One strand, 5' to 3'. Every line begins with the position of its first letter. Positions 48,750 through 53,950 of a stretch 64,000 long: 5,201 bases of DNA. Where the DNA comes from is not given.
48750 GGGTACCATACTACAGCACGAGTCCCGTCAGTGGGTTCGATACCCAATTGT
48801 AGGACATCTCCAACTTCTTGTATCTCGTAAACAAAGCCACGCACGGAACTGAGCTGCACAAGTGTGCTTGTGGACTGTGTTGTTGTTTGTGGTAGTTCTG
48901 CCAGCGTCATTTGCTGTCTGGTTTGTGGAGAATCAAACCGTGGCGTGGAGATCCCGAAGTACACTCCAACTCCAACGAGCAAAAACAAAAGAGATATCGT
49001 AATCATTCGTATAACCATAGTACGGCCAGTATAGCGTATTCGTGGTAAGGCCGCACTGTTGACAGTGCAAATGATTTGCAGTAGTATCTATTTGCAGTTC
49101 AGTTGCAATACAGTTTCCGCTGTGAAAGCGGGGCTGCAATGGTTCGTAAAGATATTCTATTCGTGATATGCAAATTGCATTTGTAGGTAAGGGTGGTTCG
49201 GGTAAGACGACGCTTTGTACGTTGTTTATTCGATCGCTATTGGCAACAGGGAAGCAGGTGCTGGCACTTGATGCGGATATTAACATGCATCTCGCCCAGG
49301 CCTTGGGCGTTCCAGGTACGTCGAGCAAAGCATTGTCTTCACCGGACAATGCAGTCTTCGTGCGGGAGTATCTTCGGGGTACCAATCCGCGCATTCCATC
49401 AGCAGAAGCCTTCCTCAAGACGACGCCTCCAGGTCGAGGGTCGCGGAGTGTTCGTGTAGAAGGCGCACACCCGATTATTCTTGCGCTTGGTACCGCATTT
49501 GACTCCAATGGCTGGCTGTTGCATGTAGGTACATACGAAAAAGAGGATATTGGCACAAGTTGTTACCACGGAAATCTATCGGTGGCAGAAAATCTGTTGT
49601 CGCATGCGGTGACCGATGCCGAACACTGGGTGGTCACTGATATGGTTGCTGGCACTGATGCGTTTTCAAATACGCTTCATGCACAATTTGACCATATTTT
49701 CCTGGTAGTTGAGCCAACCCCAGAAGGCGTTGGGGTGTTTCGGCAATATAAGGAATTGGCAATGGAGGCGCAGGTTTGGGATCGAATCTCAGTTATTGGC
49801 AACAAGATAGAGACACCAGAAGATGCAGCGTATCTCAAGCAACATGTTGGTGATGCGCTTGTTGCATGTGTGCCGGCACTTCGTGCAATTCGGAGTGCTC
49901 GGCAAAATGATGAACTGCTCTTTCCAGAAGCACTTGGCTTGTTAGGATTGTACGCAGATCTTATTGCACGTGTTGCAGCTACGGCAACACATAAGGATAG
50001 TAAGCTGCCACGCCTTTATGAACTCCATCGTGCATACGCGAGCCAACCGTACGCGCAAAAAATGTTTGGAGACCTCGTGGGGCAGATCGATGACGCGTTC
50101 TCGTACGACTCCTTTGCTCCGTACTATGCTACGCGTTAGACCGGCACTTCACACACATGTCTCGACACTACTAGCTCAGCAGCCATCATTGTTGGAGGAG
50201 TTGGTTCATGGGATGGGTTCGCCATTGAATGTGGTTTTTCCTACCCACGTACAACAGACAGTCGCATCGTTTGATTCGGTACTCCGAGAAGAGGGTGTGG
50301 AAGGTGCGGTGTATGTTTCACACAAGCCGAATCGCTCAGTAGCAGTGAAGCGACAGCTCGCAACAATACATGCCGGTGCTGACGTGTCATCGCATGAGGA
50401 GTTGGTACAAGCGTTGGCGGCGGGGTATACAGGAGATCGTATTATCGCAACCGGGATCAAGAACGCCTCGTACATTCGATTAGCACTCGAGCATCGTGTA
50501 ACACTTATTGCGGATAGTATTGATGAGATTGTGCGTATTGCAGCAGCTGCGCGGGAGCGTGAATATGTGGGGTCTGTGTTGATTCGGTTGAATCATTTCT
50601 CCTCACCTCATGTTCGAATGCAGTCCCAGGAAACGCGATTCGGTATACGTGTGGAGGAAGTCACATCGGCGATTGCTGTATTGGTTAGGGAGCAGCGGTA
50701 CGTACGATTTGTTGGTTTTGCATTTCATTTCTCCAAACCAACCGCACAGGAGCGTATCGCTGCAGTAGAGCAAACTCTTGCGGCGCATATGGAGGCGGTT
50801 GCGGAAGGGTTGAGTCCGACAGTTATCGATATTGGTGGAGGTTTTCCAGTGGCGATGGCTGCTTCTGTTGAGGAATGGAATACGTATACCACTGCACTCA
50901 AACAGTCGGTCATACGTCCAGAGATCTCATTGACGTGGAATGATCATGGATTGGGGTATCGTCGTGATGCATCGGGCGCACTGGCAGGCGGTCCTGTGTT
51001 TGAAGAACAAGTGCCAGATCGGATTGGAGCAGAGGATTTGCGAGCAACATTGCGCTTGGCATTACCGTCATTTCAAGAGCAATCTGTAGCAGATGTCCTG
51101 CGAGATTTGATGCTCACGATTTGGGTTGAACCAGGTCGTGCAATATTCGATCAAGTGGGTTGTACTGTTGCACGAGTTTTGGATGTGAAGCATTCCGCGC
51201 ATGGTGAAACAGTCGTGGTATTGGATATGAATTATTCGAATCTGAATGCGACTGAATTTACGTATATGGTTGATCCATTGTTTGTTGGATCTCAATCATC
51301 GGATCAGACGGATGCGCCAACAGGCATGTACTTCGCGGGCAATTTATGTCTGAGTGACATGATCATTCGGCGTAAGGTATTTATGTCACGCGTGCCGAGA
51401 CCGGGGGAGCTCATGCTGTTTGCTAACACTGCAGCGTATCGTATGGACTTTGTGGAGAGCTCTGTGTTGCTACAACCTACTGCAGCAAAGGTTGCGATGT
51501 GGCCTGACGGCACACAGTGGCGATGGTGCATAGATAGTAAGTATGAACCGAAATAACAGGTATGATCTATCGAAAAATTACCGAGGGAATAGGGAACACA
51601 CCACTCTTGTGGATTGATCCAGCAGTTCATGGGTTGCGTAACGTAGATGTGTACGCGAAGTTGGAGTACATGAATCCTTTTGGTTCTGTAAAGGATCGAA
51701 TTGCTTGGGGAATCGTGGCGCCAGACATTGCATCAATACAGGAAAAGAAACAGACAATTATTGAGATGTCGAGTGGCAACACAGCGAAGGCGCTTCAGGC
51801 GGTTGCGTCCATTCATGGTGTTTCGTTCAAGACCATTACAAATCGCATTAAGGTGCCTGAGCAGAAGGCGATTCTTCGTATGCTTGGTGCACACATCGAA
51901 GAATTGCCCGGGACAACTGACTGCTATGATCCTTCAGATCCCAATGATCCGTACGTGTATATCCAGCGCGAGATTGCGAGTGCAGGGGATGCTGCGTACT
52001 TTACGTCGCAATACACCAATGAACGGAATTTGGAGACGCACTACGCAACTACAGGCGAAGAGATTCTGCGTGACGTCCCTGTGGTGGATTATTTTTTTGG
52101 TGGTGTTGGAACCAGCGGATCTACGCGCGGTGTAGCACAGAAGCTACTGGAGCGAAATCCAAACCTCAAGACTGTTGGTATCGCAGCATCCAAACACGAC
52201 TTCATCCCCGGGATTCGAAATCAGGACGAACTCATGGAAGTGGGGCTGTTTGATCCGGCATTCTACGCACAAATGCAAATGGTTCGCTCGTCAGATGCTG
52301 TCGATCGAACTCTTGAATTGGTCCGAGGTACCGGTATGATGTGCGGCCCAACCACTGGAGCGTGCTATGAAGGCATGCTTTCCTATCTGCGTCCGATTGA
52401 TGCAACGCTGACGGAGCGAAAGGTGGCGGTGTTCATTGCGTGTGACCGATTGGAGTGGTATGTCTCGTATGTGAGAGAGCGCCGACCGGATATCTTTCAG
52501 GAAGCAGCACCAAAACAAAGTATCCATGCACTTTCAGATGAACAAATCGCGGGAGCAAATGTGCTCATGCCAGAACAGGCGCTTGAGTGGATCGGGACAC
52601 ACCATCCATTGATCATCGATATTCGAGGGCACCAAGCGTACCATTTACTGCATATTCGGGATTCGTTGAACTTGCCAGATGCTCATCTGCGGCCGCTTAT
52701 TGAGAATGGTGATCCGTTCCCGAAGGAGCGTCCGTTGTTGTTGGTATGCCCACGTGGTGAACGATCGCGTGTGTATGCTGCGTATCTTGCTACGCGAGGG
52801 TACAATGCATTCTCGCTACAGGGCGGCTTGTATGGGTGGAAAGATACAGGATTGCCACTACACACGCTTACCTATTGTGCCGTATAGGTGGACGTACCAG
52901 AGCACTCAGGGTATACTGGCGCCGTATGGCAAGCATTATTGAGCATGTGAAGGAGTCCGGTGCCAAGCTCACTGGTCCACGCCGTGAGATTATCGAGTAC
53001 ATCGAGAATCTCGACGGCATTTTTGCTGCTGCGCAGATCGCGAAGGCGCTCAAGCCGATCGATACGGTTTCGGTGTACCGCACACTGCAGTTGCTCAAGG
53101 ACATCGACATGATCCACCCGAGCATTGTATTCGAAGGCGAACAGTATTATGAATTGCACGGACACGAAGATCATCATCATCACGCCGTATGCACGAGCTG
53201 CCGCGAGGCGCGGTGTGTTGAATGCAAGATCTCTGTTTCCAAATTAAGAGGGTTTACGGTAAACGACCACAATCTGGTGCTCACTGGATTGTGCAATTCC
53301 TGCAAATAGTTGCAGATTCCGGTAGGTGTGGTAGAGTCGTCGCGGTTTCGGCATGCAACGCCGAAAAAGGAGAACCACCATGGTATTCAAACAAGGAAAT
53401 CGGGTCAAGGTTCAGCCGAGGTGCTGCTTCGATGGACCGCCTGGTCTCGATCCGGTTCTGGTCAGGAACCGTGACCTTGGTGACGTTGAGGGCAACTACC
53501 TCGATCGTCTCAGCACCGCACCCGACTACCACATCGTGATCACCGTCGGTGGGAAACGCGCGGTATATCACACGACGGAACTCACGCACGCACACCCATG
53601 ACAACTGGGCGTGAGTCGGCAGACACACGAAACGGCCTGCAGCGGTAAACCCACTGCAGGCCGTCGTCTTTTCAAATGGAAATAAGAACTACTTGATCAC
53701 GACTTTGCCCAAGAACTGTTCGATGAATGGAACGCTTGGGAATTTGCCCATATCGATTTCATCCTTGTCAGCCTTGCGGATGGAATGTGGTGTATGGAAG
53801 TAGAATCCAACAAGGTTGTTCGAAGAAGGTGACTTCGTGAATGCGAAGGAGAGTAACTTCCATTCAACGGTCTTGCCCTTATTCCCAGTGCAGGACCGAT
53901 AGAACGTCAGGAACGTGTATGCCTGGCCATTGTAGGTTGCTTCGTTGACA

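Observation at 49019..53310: Operon under a Fur-family-type 7-1-7 palindromic operator: CooC-like metallochaperone ATPase, fold-III PLP decarboxylase, CysK-like/rhodanese fusion and Fur homolog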

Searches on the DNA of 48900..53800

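Call 44: search_rna_families(source=window, start=48900, end=53800, threshold=evalue, max_evalue=1)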
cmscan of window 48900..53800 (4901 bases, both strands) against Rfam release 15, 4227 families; matches with E-value up to 1: 0.
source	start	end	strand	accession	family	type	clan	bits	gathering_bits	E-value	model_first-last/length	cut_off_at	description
